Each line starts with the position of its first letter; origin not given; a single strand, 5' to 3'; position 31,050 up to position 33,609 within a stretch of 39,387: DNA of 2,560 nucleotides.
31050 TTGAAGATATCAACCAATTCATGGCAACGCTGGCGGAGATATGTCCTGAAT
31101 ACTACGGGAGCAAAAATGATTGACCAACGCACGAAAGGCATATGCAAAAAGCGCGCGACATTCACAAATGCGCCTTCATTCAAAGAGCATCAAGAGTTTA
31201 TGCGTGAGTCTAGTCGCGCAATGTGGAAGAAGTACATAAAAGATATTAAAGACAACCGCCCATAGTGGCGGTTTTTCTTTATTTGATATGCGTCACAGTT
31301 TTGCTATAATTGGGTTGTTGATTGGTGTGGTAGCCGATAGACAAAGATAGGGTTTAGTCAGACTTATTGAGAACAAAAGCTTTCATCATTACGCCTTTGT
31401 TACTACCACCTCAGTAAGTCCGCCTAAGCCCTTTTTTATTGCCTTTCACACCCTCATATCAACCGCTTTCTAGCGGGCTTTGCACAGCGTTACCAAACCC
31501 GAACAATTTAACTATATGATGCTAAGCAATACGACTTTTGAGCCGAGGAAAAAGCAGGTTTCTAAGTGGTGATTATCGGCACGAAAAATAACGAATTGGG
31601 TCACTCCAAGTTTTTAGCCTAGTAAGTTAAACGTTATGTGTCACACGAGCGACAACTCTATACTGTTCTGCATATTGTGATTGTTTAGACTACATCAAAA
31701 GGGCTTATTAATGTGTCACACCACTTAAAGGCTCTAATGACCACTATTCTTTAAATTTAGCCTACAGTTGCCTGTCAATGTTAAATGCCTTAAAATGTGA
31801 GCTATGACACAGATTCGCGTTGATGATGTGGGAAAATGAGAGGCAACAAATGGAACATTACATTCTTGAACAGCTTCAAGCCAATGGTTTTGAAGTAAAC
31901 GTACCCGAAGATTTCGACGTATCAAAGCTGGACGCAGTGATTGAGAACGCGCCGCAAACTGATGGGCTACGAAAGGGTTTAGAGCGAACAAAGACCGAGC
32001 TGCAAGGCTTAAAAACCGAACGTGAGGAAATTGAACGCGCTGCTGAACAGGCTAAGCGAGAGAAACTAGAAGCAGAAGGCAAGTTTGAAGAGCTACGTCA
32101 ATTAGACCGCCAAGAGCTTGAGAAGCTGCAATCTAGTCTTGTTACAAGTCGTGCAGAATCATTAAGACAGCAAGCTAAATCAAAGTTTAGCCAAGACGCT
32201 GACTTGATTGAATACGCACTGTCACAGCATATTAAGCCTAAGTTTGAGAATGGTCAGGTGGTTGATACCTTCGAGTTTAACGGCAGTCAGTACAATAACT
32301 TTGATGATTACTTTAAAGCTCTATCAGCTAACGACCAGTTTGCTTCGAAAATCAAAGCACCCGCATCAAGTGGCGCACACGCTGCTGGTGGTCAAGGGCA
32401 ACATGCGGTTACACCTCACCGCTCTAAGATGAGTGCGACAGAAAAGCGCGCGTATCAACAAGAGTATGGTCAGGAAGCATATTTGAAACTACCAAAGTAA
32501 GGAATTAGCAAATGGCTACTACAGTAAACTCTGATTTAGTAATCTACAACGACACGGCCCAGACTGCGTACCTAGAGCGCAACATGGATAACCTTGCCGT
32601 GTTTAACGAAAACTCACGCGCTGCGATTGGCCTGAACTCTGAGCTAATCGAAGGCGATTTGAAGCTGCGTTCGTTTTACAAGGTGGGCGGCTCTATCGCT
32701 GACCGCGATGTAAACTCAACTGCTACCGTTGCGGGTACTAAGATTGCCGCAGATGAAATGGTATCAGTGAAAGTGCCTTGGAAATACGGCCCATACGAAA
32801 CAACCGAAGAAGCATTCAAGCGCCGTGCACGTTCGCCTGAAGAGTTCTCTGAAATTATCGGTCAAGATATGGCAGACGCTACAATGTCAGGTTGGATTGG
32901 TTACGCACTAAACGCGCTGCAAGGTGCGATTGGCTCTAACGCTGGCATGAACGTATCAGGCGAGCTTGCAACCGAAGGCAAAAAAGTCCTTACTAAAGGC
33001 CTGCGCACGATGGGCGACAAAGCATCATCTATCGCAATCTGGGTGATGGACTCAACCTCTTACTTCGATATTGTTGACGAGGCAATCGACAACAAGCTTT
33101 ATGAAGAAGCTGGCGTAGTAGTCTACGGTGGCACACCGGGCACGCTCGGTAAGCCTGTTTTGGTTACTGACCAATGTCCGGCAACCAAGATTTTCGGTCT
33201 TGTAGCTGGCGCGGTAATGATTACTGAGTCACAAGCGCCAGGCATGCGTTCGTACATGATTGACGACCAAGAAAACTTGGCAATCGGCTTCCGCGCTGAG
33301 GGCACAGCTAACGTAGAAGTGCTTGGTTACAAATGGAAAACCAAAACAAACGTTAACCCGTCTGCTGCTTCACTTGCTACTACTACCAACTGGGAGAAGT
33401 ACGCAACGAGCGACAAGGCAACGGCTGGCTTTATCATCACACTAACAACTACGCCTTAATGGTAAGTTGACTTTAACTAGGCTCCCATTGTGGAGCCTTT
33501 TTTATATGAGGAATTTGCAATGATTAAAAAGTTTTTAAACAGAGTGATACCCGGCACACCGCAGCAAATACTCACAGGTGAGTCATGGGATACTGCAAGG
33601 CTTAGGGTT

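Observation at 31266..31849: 585-bp ORF-free island in the head module, opening with a near-consensus promoter and a predicted ~120-nt sRNA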

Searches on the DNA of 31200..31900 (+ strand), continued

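Call 35: get_annotated_region(hit=H58, flank=1500)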
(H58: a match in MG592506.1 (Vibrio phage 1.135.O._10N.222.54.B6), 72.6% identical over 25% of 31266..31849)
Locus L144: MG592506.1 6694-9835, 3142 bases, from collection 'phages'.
description: Vibrio phage 1.135.O._10N.222.54.B6, partial genome.
organism: Vibrio phage 1.135.O._10N.222.54.B6 (NCBI taxid 1881408)
taxonomy: Viruses; Duplodnaviria; Heunggongvirae; Uroviricota; Caudoviricetes
host: Vibrio sp. sp. F13; source: iron chloride precipitation of 0.2um-filtered seawater, resuspended in oxalate solution; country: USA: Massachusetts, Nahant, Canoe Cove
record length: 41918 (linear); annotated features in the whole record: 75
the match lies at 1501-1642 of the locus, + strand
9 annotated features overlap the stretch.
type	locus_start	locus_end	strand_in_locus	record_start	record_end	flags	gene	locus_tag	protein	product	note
CDS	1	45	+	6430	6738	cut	-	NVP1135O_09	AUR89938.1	coil containing protein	NVP1135O_09; tara_best_match:OM-RGC.v1.030810847; cvp_best_match:CAMPEP_0000029026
CDS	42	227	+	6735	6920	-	-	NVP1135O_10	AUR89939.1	hypothetical protein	NVP1135O_10; tara_best_match:OM-RGC.v1.037137458; cvp_best_match:CAMPEP_0000029000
CDS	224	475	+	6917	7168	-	-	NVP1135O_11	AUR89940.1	DNA binding HTH domain protein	NVP1135O_11; tara_best_match:OM-RGC.v1.033107672; cvp_best_match:CAMPEP_0000029126; InterPro:IPR002197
CDS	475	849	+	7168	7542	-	-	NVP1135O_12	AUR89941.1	hypothetical protein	NVP1135O_12; tara_best_match:OM-RGC.v1.027692888; cvp_best_match:CAMPEP_0000029102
CDS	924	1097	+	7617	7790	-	-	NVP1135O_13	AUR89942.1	hypothetical protein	NVP1135O_13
CDS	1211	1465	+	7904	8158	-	-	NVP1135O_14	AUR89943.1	hypothetical protein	NVP1135O_14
CDS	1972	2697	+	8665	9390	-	-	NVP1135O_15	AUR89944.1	DNA methylase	NVP1135O_15; aclame_best_match:protein:vir:101565; tara_best_match:OM-RGC.v1.011903670; ...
CDS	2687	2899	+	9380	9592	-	-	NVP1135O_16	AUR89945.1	coil containing protein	NVP1135O_16; tara_best_match:OM-RGC.v1.035023165; cvp_best_match:CAMPEP_0000029012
CDS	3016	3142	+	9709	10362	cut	-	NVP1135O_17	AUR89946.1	coil containing protein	NVP1135O_17; aclame_best_match:protein:vir:96805; tara_best_match:OM-RGC.v1.014066244; cvp_best_match:CAMPEP_0000029072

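Call 36: get_annotated_region(hit=H59, flank=1500)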
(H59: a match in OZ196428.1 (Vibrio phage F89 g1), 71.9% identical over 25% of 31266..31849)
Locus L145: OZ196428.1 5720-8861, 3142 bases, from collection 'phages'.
description: Vibrio phage F89 g1 genome assembly, chromosome: VPF89_g1_1.
organism: Vibrio phage F89 g1 (NCBI taxid 3105358)
taxonomy: Viruses
host: -; source: Seawater and oysters mix; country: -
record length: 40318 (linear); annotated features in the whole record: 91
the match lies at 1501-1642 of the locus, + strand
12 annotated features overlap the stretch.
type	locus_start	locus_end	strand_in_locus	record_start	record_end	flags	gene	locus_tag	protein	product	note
CDS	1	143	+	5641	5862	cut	-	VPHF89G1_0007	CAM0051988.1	hypothetical protein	-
CDS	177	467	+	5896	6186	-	-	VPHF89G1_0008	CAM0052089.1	hypothetical protein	-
CDS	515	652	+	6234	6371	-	-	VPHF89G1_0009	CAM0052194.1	hypothetical protein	-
CDS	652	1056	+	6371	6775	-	-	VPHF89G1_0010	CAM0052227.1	hypothetical protein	-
CDS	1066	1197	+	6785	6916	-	-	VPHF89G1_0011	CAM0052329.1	hypothetical protein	-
CDS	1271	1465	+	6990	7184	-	-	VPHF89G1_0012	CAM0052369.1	hypothetical protein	-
CDS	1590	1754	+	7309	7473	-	-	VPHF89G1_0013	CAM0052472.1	hypothetical protein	-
CDS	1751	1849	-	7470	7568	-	-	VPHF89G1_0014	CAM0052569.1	hypothetical protein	-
CDS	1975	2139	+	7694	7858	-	-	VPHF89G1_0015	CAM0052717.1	hypothetical protein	-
CDS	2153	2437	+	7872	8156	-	-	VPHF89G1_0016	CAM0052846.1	HNH endonuclease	-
CDS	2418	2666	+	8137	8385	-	-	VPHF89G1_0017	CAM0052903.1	hypothetical protein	-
CDS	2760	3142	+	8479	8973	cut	-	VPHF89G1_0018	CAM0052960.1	hypothetical protein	-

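Call 37: get_annotated_region(hit=H62, flank=1500)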
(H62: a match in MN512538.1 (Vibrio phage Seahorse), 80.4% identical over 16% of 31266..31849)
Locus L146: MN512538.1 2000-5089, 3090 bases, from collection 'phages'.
description: Vibrio phage Seahorse, complete genome.
organism: Vibrio phage Seahorse (NCBI taxid 2662136)
taxonomy: Viruses; Duplodnaviria; Heunggongvirae; Uroviricota; Caudoviricetes; Seahorsevirus; Seahorsevirus seahorse
host: Vibrio parahaemolyticus VPAHPND; source: seawater; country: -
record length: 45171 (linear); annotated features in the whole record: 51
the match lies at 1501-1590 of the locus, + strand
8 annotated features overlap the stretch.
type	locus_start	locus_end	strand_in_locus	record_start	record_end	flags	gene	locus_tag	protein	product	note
CDS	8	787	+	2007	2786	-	-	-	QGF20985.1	hypothetical protein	-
CDS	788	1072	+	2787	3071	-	-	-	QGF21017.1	hypothetical protein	-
tRNA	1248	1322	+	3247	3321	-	-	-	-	tRNA-Trp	-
tRNA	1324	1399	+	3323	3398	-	-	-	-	tRNA-Arg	-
tRNA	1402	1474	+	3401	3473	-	-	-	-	tRNA-Gly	-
CDS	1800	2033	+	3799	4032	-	-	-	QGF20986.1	hypothetical protein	-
CDS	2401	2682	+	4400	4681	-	-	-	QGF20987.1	hypothetical protein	-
CDS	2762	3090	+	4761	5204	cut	-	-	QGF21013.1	terminase small subunit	-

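Call 38: get_annotated_region(hit=H67, flank=1500)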
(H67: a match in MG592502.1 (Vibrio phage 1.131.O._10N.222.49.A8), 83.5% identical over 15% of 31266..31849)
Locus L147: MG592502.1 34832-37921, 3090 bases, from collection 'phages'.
description: Vibrio phage 1.131.O._10N.222.49.A8, partial genome.
organism: Vibrio phage 1.131.O._10N.222.49.A8 (NCBI taxid 1881200)
taxonomy: Viruses; Duplodnaviria; Heunggongvirae; Uroviricota; Caudoviricetes
host: Vibrio breoganii; source: iron chloride precipitation of 0.2um-filtered seawater, resuspended in oxalate solution; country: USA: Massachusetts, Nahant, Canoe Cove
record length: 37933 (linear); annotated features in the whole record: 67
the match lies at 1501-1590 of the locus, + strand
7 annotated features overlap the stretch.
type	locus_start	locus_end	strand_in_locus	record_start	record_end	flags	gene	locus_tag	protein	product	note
CDS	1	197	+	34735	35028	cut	-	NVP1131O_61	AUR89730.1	hypothetical protein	NVP1131O_61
CDS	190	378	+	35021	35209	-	-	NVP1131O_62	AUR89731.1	hypothetical protein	NVP1131O_62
CDS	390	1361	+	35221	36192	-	-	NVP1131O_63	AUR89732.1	DNA methylase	NVP1131O_63; tara_best_match:OM-RGC.v1.005627778; InterPro:IPR002052; pfam:PF01555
CDS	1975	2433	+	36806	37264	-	-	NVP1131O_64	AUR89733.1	hypothetical protein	NVP1131O_64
CDS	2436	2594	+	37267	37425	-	-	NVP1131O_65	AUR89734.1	hypothetical protein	NVP1131O_65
CDS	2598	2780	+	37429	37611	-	-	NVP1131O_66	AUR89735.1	hypothetical protein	NVP1131O_66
CDS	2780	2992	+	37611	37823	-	-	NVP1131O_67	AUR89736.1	hypothetical protein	NVP1131O_67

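Call 39: get_annotated_region(hit=H76, flank=1500)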
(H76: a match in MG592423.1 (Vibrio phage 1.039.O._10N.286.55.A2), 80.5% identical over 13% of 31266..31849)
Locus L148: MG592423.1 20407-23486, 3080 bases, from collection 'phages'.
description: Vibrio phage 1.039.O._10N.286.55.A2, partial genome.
organism: Vibrio phage 1.039.O._10N.286.55.A2 (NCBI taxid 1881299)
taxonomy: Viruses; Duplodnaviria; Heunggongvirae; Uroviricota; Caudoviricetes
host: Vibrio lentus; source: iron chloride precipitation of 0.2um-filtered seawater, resuspended in oxalate solution; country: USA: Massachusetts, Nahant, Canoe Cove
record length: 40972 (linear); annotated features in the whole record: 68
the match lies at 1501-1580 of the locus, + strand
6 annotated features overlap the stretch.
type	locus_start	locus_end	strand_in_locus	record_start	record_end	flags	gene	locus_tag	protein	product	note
CDS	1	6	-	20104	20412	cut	-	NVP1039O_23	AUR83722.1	coil containing protein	NVP1039O_23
CDS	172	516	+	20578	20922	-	-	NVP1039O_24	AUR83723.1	NinX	NVP1039O_24; InterPro:IPR019701; Bacteriophage P22, NinX; pfam:PF10765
CDS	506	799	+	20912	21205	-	-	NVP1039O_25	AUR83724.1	TMhelix containing protein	NVP1039O_25; tara_best_match:OM-RGC.v1.030810847; cvp_best_match:CAMPEP_0000029026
CDS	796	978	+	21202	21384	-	-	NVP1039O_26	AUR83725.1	hypothetical protein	NVP1039O_26; tara_best_match:OM-RGC.v1.037137458; cvp_best_match:CAMPEP_0000029000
CDS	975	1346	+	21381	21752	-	-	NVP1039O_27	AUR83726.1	hypothetical protein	NVP1039O_27; tara_best_match:OM-RGC.v1.027692888; cvp_best_match:CAMPEP_0000029102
CDS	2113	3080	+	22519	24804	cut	-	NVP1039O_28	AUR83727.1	tailspike protein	NVP1039O_28; InterPro:IPR009093; Bacteriophage P22 tailspike, N-terminal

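Call 72: search_rna_families(sources=[L001, L002, L003, L004, L139, L146, L143, L148, L136, L141], threshold=evalue, max_evalue=0.5)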
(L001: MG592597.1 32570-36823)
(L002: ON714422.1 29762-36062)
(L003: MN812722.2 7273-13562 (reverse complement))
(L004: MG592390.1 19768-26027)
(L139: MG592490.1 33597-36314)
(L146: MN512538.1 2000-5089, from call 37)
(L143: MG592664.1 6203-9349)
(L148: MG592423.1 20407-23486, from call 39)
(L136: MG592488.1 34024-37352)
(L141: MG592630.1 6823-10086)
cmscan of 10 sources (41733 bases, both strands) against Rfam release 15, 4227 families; matches with E-value up to 0.5: 7.
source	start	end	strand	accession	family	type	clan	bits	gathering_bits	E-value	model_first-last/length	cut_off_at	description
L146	1324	1397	+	RF00005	tRNA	Gene; tRNA;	CL00001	66.7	29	1.7e-12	1-71/71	no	tRNA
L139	1403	1474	+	RF00005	tRNA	Gene; tRNA;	CL00001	59.3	29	1.8e-10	1-71/71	no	tRNA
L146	1402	1471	+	RF00005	tRNA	Gene; tRNA;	CL00001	53.8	29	5.8e-09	1-71/71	no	tRNA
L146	1248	1319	+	RF00005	tRNA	Gene; tRNA;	CL00001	49.7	29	7.9e-08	1-71/71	no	tRNA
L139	1327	1398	+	RF00005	tRNA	Gene; tRNA;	CL00001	46.2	29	7.5e-07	1-71/71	no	tRNA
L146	2681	2748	+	RF02900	AaHKsRNA82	Gene; sRNA;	-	34.7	51.4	0.076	1-81/81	no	Aggregatibacter sRNA 82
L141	3196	3261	+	RF01393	isrJ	Gene; sRNA;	-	28.1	37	0.28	1-75/75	no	isrJ Hfq binding RNA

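Call 82: build_rna_model(alignment_id=A6, structure=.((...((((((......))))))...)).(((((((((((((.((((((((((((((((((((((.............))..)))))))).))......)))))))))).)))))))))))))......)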
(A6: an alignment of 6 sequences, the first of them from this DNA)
Model R1 built from alignment A6 (6 sequences, 130 columns); structure: as given.
model positions 125; base pairs 43; branch points 1; effective number of sequences 1.61; information 0.59 bits per position. Calibrated on 0.2 Mb of random sequence (short: E-values are rough).
structure used (alignment columns):
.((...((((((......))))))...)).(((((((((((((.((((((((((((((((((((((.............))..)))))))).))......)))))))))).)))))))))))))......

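Call 83: search_with_rna_model(model_id=R1, sources=[window, L001, L002, L003, L004, L008, L013, L015, L029, L030, L031, L037, L056, L070, L100, L136, L137, L138, L139, L140, L141, L142, L143, L144, L145, L146, L147, L148, L149, L150, L151, L152, L153, L005, L006, L007], max_evalue=1, make_alignment=true)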
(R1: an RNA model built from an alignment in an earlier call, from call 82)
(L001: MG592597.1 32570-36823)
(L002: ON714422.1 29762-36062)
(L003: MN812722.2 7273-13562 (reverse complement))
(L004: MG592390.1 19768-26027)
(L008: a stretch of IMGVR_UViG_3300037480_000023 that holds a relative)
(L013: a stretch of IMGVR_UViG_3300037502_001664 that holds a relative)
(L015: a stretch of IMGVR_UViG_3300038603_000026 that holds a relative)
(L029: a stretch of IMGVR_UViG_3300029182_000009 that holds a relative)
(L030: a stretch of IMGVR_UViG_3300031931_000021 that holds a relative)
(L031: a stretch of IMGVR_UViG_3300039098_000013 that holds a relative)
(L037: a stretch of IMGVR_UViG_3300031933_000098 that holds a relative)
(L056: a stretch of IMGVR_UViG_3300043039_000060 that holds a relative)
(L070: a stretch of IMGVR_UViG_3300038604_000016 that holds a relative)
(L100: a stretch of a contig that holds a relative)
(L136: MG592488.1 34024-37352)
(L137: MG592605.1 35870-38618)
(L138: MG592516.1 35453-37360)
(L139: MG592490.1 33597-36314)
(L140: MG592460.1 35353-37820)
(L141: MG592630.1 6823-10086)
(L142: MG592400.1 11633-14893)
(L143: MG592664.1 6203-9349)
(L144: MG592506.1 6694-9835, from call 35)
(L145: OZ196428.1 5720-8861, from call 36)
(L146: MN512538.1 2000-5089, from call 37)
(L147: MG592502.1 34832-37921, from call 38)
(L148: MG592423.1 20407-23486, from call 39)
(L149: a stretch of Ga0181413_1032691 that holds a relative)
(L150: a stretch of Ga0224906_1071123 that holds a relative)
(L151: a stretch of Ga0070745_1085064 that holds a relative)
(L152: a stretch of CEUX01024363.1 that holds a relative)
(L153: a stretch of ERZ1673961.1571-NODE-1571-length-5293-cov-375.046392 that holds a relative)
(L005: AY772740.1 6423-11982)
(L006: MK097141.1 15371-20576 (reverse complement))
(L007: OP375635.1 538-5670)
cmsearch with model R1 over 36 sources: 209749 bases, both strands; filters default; matches with E-value up to 1: 37.
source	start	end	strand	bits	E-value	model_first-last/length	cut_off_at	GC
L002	3063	3187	+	132.4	1.6e-28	1-125/125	no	0.43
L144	1512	1632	+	130.1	5.5e-28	1-125/125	no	0.43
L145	1512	1632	+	130.1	5.5e-28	1-125/125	no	0.43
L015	409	533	-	125.3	7.3e-27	1-125/125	no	0.43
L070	2511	2635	-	125.3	7.3e-27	1-125/125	no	0.43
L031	1863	1989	-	114.7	2.3e-24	1-125/125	no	0.42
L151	109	234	+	102.4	1.8e-21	1-125/125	no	0.44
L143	1512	1640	+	97.5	2.6e-20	1-125/125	no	0.4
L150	344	465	-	92.9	3.1e-19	1-125/125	no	0.42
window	31316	31439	+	91.1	8.2e-19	1-125/125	no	0.4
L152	2777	2888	+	57.6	6.3e-11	1-125/125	no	0.46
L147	1401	1514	+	33.9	2.4e-05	1-125/125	no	0.39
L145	1537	1656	-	31.3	9.9e-05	1-125/125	no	0.4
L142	1324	1442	+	31.2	0.0001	1-125/125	no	0.37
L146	1134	1247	+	31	0.00012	1-125/125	no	0.44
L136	1402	1515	+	30.3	0.00017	1-125/125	no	0.47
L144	1537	1655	-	30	0.0002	1-125/125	no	0.43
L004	2824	2942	+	29.7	0.00023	1-125/125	no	0.38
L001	2901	3014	+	29.7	0.00024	1-125/125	no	0.42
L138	1401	1514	+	29.4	0.00028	1-125/125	no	0.43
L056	6815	6940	-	28.8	0.00038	1-125/125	no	0.4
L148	1401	1514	+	28.8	0.00038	1-125/125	no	0.34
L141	1324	1442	+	28.6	0.00043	1-125/125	no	0.36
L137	1397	1510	+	28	0.00057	1-125/125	no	0.41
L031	1851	1964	+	26.8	0.0011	1-125/125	no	0.39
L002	3088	3211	-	26.3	0.0015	1-125/125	no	0.42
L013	8870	8980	-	26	0.0017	1-125/125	no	0.42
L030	2167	2281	+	25.9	0.0018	1-125/125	no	0.41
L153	2167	2281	+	25.9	0.0018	1-125/125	no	0.41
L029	5151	5265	-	25.9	0.0018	1-125/125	no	0.41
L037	822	936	+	25.9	0.0018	1-125/125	no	0.41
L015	384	508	+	24.9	0.0031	1-125/125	no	0.41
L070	2486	2610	+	24.9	0.0031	1-125/125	no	0.41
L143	1537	1667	-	21.7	0.017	1-125/125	no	0.39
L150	313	440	+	18.2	0.12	1-125/125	no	0.41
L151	134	269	-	14.3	0.95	1-125/125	no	0.43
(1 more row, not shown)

Alignment A7: 37 matches aligned to the model, 213 columns, each read 5' to 3' on its own strand. Consensus structure (alignment columns), stored with it:
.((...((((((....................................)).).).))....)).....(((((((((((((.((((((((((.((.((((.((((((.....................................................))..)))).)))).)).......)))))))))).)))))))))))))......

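Call 89: search_with_rna_model(model_id=R1, sources=[window, L002, L144, L070, L031, L151, L143, L150, L152], max_evalue=1e-9, make_alignment=true)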
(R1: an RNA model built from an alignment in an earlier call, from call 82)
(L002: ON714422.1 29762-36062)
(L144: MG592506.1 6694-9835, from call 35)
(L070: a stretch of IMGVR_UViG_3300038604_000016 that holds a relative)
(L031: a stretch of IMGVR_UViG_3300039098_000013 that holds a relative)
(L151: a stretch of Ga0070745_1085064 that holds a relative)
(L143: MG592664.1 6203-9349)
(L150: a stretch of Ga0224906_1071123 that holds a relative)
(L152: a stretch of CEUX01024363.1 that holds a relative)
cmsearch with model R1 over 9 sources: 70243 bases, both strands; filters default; matches with E-value up to 1e-9: 9.
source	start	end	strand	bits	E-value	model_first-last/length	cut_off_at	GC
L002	3063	3187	+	132.4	5.5e-29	1-125/125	no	0.43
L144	1512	1632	+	130.1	1.8e-28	1-125/125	no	0.43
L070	2511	2635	-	125.3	2.5e-27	1-125/125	no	0.43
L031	1863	1989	-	114.7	7.8e-25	1-125/125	no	0.42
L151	109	234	+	102.4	5.9e-22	1-125/125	no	0.44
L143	1512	1640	+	97.5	8.7e-21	1-125/125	no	0.4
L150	344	465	-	92.9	1e-19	1-125/125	no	0.42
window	31316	31439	+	91.1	2.7e-19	1-125/125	no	0.4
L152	2777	2888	+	57.6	2.1e-11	1-125/125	no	0.46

Alignment A8: 9 matches aligned to the model, 148 columns, each read 5' to 3' on its own strand. Consensus structure (alignment columns), stored with it:
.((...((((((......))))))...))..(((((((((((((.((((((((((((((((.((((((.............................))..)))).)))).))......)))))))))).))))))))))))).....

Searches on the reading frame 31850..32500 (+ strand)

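Call 68: search_protein_families(library=phrogs, proteins=[window:31850-32500:+], max_evalue=0.001)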
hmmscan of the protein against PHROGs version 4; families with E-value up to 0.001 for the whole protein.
window:31850-32500:+ (216 aa): 1 family
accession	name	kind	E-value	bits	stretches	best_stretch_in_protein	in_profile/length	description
phrog_206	-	head and packaging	4.3e-26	93.2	1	23-216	27-261/263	head scaffolding protein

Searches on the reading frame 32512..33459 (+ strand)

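Call 68: search_protein_families(library=phrogs, proteins=[window:32512-33459:+], max_evalue=0.001)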
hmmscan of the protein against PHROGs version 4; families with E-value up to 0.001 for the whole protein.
window:32512-33459:+ (315 aa): 3 families
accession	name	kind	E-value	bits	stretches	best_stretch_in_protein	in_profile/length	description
phrog_247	-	head and packaging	7e-63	213.9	1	1-312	3-344/351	major head protein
phrog_15687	-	unknown function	1.9e-39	136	1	5-140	2-139/140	-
phrog_15288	-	head and packaging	2.3e-09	38.2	1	155-301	8-160/172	major head protein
